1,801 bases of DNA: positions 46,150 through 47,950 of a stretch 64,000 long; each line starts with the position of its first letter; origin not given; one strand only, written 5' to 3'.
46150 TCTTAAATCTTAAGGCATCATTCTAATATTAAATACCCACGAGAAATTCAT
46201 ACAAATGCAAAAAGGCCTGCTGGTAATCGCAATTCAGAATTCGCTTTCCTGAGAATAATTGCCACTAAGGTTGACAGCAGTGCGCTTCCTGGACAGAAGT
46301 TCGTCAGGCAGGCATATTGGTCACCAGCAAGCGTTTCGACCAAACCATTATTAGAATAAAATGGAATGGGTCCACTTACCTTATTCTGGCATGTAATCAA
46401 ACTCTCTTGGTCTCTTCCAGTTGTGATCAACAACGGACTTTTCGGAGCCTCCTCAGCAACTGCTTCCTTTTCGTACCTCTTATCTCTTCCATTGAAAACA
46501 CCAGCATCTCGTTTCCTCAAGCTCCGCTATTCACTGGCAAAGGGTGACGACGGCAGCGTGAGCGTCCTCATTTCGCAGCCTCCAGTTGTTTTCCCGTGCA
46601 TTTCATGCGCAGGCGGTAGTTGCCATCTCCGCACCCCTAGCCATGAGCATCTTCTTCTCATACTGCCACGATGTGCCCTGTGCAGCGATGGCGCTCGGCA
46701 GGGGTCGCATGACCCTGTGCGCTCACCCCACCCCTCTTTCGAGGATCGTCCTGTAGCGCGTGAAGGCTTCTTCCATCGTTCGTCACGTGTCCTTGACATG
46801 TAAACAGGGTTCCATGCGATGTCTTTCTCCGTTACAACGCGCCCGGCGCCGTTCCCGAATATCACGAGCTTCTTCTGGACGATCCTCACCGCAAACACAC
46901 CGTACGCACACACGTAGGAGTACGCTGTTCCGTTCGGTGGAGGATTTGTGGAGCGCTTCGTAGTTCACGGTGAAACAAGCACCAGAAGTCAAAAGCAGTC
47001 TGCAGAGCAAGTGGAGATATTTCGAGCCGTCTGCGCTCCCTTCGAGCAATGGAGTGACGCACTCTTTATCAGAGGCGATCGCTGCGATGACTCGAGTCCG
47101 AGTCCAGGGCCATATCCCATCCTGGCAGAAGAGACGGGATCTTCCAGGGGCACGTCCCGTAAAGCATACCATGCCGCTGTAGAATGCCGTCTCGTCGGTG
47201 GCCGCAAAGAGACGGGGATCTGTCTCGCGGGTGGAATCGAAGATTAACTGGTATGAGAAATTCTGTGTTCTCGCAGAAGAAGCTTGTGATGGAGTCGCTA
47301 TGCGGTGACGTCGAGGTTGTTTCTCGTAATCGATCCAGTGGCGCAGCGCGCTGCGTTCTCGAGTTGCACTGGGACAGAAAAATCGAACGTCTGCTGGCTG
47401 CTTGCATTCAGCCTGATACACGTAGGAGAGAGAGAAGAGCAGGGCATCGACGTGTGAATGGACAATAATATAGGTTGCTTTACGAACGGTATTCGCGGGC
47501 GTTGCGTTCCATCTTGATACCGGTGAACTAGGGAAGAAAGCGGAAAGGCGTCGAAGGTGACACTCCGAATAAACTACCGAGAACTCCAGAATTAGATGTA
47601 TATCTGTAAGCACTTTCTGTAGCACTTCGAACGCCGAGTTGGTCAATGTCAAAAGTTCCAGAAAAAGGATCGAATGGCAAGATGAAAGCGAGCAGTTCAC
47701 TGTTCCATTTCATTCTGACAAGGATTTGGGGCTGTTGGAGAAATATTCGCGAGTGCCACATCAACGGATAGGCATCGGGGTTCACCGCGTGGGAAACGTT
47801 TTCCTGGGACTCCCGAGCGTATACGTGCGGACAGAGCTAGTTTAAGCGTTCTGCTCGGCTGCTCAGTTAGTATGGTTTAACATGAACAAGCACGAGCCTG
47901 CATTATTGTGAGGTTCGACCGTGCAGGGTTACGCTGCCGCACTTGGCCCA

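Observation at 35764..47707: Three near-identical copies of a 1.36 kb element with TIR-like ends within 12 kb, consistent with a recently active transposon family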

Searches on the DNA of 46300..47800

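Call 79: search_rna_families(source=window, start=46300, end=47800, threshold=evalue, max_evalue=1)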
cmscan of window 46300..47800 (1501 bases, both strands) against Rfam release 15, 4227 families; matches with E-value up to 1: 1.
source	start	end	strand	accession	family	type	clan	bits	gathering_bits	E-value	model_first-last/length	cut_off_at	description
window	46848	46892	-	RF00289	SNORND104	Gene; snRNA; snoRNA; CD-box;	CL00077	16.5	40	0.81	1-70/70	no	Small nucleolar RNA SNORD104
